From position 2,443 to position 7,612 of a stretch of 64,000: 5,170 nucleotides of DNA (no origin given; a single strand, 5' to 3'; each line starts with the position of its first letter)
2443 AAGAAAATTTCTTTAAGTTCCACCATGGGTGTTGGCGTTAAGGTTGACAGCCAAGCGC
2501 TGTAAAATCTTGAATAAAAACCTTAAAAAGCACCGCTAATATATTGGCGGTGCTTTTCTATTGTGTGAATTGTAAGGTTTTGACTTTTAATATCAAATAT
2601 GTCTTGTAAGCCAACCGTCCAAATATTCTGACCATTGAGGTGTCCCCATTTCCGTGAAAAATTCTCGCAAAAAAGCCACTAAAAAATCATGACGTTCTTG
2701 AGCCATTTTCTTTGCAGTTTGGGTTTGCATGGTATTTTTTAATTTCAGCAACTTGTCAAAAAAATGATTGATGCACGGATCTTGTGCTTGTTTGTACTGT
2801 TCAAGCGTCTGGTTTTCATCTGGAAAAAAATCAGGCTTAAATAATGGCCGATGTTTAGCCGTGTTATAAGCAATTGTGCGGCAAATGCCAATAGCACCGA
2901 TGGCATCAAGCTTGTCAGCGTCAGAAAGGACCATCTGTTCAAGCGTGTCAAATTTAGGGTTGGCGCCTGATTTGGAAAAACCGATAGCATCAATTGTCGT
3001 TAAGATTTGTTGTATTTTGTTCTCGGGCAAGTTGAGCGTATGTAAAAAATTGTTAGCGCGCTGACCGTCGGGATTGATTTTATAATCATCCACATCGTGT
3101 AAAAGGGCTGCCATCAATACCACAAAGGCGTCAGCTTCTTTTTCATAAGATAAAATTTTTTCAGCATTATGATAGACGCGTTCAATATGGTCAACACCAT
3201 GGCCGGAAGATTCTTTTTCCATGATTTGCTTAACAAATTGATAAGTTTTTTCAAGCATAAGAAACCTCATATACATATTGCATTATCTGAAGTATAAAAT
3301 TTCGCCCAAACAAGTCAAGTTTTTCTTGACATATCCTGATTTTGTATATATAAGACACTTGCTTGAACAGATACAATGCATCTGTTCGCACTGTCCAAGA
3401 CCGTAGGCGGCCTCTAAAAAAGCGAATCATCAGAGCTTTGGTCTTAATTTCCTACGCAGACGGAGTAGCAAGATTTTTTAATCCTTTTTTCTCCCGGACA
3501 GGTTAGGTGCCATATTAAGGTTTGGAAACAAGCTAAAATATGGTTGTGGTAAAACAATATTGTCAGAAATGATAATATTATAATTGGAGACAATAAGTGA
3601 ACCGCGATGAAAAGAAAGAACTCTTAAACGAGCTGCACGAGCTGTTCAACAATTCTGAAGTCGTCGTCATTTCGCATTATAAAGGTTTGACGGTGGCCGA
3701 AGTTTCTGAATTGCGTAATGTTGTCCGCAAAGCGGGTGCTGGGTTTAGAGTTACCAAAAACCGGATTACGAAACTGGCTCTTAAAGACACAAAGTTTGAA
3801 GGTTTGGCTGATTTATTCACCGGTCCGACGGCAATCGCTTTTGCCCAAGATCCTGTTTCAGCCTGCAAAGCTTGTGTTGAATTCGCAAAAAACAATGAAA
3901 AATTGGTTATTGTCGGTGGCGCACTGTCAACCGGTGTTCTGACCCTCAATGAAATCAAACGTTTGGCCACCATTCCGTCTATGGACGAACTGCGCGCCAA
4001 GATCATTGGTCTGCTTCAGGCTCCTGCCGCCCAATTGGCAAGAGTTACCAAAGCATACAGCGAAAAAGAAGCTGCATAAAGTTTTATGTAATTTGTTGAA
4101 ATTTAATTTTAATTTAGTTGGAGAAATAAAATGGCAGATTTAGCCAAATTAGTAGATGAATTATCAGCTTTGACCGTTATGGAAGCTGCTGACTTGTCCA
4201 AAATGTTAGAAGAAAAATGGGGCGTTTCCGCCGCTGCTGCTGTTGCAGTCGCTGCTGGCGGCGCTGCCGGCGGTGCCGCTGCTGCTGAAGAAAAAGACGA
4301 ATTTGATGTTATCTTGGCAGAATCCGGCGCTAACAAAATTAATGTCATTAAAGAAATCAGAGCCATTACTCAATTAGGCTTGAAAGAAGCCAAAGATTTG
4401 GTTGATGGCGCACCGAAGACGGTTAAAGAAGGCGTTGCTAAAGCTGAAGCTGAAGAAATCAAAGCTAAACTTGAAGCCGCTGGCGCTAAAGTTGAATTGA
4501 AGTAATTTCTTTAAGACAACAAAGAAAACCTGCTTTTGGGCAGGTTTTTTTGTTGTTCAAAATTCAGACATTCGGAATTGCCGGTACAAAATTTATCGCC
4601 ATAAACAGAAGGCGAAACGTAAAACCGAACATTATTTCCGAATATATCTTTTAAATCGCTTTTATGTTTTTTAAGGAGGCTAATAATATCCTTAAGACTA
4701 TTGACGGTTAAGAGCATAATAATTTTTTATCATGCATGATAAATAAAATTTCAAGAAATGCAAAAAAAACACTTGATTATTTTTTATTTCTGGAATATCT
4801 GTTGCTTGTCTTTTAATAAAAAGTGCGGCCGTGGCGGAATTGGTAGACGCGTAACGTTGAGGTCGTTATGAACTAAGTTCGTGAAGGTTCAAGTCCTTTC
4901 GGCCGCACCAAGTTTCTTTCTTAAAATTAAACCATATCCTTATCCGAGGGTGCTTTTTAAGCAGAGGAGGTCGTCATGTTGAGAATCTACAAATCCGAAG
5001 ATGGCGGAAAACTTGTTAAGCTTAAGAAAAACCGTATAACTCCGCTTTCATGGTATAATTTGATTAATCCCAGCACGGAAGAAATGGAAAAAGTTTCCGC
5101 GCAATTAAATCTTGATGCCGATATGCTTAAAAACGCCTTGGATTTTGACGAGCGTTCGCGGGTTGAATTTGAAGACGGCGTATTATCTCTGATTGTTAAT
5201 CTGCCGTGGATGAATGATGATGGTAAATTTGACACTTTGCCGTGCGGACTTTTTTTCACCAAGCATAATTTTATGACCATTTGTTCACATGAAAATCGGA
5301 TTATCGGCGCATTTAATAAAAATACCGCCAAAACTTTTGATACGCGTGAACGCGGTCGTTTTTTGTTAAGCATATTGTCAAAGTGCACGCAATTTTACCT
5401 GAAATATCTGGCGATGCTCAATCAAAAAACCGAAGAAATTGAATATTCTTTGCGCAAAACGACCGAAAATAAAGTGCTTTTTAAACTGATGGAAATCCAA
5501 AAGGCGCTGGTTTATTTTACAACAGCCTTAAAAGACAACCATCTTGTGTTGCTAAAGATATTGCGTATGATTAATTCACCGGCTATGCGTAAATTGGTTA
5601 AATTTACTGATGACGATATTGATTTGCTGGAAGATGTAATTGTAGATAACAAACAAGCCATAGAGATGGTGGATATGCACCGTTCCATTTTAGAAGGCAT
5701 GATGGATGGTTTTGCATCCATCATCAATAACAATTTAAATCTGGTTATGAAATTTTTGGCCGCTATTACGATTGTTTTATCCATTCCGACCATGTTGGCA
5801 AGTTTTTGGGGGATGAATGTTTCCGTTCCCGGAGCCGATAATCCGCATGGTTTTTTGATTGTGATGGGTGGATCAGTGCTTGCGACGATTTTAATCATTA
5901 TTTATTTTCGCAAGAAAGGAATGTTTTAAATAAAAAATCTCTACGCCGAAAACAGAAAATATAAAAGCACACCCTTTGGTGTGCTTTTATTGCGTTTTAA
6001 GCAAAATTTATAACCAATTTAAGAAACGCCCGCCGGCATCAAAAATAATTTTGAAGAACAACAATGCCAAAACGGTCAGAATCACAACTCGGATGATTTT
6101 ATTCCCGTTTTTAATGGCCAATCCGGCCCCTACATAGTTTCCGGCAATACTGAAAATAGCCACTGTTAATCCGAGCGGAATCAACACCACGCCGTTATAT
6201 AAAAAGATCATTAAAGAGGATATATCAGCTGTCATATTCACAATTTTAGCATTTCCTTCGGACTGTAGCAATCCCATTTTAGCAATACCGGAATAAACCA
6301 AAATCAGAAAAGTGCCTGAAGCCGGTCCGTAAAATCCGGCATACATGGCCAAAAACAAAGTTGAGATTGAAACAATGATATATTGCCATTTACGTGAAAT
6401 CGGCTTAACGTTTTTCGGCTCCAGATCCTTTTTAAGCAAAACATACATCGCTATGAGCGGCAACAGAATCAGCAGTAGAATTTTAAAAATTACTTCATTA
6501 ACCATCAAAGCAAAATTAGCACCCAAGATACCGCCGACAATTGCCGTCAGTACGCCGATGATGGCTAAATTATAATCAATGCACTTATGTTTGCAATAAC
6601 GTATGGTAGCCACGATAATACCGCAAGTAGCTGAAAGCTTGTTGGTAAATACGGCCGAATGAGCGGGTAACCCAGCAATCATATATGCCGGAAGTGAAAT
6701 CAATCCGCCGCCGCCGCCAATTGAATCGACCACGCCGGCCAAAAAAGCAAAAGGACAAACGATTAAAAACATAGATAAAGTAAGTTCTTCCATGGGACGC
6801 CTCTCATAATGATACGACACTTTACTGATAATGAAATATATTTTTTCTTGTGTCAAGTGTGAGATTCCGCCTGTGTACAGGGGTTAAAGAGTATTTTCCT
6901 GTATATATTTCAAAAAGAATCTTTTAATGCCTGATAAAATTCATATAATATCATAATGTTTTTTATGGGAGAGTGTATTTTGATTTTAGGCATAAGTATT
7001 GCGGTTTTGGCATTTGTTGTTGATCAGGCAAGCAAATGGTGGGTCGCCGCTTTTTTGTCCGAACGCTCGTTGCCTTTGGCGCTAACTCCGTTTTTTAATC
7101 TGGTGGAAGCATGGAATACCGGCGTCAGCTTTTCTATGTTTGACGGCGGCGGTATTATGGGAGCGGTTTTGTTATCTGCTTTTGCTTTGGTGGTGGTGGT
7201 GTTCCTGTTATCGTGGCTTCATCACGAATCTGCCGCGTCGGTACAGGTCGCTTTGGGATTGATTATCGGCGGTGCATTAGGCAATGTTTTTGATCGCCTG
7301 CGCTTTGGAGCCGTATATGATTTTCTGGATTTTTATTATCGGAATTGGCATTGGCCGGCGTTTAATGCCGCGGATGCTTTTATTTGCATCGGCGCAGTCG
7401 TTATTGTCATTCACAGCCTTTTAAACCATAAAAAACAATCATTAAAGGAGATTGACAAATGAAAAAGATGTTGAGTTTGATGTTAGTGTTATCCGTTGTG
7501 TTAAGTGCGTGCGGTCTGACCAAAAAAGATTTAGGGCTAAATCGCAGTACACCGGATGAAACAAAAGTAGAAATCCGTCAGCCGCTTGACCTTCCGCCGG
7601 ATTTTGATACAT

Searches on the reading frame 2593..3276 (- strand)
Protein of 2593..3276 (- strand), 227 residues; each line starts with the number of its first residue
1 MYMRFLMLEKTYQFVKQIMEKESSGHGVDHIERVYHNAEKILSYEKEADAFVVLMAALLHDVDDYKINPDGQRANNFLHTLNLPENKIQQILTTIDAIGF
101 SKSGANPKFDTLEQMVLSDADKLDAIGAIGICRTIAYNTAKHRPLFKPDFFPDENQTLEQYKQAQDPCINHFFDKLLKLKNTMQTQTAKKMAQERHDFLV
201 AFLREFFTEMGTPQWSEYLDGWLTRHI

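Call 32: search_protein_families(library=pfam, proteins=[window:2593-3276:-], max_evalue=0.00001)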
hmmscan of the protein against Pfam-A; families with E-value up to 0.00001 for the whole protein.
window:2593-3276:- (227 aa): 2 families
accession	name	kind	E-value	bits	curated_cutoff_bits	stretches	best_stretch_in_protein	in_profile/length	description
PF01966.28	HD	-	1.2e-06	29.2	22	1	29-125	3-115/116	HD domain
PF24391.1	HD-CE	-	7.7e-06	26.2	27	0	26-62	7-48/263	HD-CE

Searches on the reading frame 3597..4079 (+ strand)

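Call 32: search_protein_families(library=pfam, proteins=[window:3597-4079:+], max_evalue=0.00001)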
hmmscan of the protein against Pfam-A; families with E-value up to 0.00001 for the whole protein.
window:3597-4079:+ (160 aa): 1 family
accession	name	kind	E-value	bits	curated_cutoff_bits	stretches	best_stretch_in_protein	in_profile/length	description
PF00466.25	Ribosomal_L10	-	4.1e-28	97.8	22.8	1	1-98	1-100/100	Ribosomal protein L10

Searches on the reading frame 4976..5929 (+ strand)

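Call 32: search_protein_families(library=pfam, proteins=[window:4976-5929:+], max_evalue=0.00001)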
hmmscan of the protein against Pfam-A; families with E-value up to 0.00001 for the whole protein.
window:4976-5929:+ (317 aa): 1 family
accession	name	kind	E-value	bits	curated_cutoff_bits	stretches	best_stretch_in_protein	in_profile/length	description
PF01544.23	CorA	-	1.2e-50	172.9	27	1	24-313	4-292/292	CorA-like Mg2+ transporter protein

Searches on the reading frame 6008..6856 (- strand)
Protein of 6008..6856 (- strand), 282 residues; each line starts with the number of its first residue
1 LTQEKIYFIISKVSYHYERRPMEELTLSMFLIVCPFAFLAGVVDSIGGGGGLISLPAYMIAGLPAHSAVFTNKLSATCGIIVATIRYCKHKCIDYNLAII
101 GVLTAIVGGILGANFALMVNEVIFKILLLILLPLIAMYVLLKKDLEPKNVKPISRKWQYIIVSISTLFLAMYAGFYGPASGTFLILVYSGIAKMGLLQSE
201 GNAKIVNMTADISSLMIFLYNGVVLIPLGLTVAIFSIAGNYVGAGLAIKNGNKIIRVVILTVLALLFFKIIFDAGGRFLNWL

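Call 32: search_protein_families(library=pfam, proteins=[window:6008-6856:-], max_evalue=0.00001)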
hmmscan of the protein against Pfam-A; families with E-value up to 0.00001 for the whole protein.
window:6008-6856:- (282 aa): 1 family
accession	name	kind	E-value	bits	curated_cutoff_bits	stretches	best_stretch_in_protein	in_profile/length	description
PF01925.25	TauE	-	7.9e-37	127.6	32.6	1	35-269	3-236/237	Sulfite exporter TauE/SafE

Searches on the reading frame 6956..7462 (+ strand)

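Call 32: search_protein_families(library=pfam, proteins=[window:6956-7462:+], max_evalue=0.00001)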
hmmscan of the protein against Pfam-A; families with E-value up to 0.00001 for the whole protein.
window:6956-7462:+ (168 aa): 1 family
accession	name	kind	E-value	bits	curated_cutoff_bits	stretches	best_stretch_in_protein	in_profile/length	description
PF01252.23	Peptidase_A8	-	4.2e-37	128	25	1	15-155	1-141/142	Signal peptidase (SPase) II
